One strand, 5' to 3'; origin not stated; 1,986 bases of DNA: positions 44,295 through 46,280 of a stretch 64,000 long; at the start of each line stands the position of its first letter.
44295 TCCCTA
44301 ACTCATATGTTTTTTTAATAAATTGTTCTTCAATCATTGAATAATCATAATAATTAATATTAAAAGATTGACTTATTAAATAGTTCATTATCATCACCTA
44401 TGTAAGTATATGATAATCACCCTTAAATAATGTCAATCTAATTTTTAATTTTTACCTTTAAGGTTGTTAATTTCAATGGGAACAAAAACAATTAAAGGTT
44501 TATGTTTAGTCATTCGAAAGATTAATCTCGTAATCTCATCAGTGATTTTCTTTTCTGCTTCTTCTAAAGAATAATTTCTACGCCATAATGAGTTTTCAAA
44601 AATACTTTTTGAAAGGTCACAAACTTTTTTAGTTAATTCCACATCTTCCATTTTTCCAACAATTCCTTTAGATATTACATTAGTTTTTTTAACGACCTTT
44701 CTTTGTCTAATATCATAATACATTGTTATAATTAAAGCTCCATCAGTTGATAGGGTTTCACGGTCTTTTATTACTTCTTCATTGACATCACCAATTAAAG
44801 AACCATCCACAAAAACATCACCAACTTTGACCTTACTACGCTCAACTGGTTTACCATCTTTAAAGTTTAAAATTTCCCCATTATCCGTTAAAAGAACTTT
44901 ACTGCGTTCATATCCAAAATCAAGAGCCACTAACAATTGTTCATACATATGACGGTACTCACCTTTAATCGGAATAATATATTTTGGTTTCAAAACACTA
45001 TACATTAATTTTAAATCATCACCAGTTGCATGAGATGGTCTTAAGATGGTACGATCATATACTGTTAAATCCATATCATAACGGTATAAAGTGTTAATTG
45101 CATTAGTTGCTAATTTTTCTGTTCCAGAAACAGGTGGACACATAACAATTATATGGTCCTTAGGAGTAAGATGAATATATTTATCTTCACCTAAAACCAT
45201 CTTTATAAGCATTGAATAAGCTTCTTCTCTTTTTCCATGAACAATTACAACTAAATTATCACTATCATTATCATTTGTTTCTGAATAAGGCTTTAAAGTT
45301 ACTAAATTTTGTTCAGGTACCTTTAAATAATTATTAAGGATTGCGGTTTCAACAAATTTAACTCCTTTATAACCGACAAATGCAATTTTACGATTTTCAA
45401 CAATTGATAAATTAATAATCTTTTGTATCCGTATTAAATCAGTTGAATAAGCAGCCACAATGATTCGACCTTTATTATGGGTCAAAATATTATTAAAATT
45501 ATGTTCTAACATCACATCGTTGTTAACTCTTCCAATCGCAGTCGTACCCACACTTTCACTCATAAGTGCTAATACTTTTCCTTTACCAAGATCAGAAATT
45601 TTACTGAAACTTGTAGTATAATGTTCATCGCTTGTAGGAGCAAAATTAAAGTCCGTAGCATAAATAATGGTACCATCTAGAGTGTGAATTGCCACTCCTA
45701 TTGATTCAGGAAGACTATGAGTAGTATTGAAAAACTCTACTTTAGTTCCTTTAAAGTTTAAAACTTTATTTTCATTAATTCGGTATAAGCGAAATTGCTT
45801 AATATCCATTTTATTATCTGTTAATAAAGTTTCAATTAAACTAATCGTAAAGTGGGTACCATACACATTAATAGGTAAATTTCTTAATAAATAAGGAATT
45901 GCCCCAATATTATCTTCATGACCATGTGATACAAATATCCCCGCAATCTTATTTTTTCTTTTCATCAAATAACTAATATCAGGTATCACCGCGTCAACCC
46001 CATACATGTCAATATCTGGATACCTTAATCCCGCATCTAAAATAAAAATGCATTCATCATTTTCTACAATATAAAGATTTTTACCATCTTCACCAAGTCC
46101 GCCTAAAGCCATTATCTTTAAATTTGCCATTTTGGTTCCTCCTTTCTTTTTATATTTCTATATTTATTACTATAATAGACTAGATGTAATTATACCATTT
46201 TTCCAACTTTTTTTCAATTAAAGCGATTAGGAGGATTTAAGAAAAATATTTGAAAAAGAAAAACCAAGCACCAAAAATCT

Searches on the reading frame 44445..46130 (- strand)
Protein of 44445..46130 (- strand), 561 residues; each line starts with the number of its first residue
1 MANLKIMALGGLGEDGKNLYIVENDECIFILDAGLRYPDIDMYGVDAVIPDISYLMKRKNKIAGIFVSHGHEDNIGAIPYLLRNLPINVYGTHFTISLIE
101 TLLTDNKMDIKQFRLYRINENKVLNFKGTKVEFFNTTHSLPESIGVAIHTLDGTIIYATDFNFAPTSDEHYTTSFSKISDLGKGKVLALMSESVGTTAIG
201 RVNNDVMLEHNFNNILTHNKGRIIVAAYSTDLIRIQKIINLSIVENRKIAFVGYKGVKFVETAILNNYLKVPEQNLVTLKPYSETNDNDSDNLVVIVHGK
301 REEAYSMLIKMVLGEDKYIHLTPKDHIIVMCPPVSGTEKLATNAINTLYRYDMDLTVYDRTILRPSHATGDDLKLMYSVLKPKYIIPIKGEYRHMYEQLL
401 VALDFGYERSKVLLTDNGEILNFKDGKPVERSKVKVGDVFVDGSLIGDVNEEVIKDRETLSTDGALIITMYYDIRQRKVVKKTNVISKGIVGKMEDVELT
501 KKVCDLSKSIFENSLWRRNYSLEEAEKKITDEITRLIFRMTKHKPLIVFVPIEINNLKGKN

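Call 22: search_protein_families(library=pfam, proteins=[window:44445-46130:-], max_evalue=0.000001)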
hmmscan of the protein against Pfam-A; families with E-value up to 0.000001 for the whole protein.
window:44445-46130:- (561 aa): 4 families
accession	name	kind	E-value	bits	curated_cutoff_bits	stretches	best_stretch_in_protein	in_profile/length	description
PF22505.1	RNase_J_b_CASP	-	2.4e-18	66.6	27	1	220-348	1-126/126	Ribonuclease J, beta-CASP domain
PF17770.6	RNase_J_C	-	2.7e-14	54.4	23.8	1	453-553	1-101/102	Ribonuclease J C-terminal domain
PF12706.13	Lactamase_B_2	-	3.8e-08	33.6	27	1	58-165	25-147/200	Beta-lactamase superfamily domain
PF00753.33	Lactamase_B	-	9.8e-08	32.6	22.7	1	13-166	2-155/196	Metallo-beta-lactamase superfamily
